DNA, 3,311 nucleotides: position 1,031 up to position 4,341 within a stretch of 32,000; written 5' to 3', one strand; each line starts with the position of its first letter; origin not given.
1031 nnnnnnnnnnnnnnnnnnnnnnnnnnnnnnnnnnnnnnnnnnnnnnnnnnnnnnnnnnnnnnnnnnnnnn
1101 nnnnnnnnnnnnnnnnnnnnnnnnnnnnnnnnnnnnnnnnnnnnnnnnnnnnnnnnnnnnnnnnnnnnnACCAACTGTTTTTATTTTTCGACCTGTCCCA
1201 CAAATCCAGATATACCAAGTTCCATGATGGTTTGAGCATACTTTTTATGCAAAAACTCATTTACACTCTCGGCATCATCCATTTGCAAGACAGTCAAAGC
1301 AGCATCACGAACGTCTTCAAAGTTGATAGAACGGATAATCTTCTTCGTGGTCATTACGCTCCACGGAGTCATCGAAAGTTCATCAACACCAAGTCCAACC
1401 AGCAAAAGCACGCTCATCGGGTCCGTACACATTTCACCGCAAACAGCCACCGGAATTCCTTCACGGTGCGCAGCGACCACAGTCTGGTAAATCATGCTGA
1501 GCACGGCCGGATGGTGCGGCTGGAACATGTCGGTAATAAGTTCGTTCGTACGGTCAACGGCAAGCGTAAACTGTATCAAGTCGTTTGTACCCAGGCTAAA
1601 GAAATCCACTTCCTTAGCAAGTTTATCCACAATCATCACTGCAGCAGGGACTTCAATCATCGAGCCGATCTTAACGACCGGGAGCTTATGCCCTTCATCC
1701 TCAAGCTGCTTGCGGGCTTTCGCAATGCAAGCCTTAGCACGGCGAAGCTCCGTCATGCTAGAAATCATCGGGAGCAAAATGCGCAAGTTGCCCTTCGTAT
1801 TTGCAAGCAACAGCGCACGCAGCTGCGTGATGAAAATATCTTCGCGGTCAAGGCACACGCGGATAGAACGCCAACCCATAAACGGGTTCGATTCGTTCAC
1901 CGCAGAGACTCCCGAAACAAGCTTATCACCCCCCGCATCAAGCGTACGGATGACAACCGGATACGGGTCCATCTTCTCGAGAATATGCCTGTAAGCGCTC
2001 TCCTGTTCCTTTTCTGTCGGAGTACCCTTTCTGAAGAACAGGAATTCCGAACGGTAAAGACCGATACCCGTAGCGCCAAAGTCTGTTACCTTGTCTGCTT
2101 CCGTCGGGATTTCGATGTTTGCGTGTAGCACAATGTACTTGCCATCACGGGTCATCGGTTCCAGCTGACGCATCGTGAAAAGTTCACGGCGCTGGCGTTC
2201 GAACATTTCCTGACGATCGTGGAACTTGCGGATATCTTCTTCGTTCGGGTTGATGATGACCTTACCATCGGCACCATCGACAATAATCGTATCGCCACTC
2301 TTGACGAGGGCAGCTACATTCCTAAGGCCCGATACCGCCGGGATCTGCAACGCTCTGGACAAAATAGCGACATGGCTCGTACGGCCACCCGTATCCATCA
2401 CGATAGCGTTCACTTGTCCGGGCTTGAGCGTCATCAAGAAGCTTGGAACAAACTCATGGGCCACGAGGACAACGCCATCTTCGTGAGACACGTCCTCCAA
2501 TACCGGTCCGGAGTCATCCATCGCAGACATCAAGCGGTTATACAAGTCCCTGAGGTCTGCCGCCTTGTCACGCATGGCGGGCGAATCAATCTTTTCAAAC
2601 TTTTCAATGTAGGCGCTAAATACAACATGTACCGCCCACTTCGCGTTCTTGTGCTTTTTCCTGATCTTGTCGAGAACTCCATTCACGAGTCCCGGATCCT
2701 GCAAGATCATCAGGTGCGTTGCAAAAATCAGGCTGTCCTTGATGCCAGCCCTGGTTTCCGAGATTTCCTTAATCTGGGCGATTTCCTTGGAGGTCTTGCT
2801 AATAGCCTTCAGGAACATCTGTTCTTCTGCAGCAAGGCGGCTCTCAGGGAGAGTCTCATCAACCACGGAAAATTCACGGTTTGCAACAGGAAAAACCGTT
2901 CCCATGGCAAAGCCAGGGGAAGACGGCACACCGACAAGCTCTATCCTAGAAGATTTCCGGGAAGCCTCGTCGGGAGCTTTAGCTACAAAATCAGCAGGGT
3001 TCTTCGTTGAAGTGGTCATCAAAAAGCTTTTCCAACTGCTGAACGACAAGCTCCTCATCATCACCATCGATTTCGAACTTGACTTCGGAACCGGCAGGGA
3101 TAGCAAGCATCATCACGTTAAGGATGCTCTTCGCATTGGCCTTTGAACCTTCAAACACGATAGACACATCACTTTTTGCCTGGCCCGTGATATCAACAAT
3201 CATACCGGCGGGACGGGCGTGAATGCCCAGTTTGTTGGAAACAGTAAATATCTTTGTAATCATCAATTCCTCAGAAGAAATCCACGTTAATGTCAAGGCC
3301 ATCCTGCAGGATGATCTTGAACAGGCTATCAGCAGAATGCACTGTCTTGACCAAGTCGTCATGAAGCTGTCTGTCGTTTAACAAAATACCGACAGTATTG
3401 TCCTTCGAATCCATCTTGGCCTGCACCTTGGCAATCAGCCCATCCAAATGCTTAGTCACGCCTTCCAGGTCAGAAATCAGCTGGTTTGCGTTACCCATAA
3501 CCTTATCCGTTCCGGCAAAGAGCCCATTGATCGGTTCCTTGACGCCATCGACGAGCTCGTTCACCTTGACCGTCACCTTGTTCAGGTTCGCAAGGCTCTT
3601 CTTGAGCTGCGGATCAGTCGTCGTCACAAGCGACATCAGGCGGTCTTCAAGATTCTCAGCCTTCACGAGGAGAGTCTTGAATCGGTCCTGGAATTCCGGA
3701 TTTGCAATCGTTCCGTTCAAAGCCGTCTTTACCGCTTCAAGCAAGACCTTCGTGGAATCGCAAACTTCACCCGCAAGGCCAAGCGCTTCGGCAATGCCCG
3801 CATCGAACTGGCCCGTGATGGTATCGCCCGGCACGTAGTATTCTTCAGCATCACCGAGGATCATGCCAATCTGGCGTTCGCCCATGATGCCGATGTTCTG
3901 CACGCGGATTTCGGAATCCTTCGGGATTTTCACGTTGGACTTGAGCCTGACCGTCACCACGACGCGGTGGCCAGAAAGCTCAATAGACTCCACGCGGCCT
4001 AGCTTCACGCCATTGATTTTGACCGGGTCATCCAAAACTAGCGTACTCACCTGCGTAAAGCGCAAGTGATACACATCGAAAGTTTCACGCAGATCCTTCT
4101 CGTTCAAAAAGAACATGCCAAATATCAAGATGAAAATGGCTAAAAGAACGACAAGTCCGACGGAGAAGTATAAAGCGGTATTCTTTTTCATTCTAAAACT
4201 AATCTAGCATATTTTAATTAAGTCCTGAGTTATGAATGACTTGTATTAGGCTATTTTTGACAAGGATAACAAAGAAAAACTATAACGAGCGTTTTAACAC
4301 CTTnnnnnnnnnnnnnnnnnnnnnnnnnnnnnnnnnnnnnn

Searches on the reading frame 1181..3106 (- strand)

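Call 49: search_protein_families(library=pfam, proteins=[window:1181-3106:-], max_evalue=0.0001)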
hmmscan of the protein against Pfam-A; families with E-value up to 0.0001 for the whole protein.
window:1181-3106:- (641 aa): 3 families
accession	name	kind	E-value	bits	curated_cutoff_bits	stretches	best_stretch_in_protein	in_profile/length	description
PF02896.24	PEP-utilizers_C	-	1e-103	347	22.8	1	311-595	6-292/293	PEP-utilising enzyme, PEP-binding domain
PF05524.18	PEP-utilisers_N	-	9.3e-27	94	24.4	1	59-180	2-120/121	PEP-utilising enzyme, N-terminal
PF00391.29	PEP-utilizers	-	1.3e-21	76.4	23.1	1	209-281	2-72/72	PEP-utilising enzyme, mobile domain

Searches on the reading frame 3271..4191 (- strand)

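Call 49: search_protein_families(library=pfam, proteins=[window:3271-4191:-], max_evalue=0.0001)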
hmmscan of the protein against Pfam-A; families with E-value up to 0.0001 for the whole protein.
window:3271-4191:- (306 aa): 1 family
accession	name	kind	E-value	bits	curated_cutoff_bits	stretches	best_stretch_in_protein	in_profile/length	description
PF02470.25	MlaD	-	1.4e-14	54.6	25.1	1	41-111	5-79/81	MlaD protein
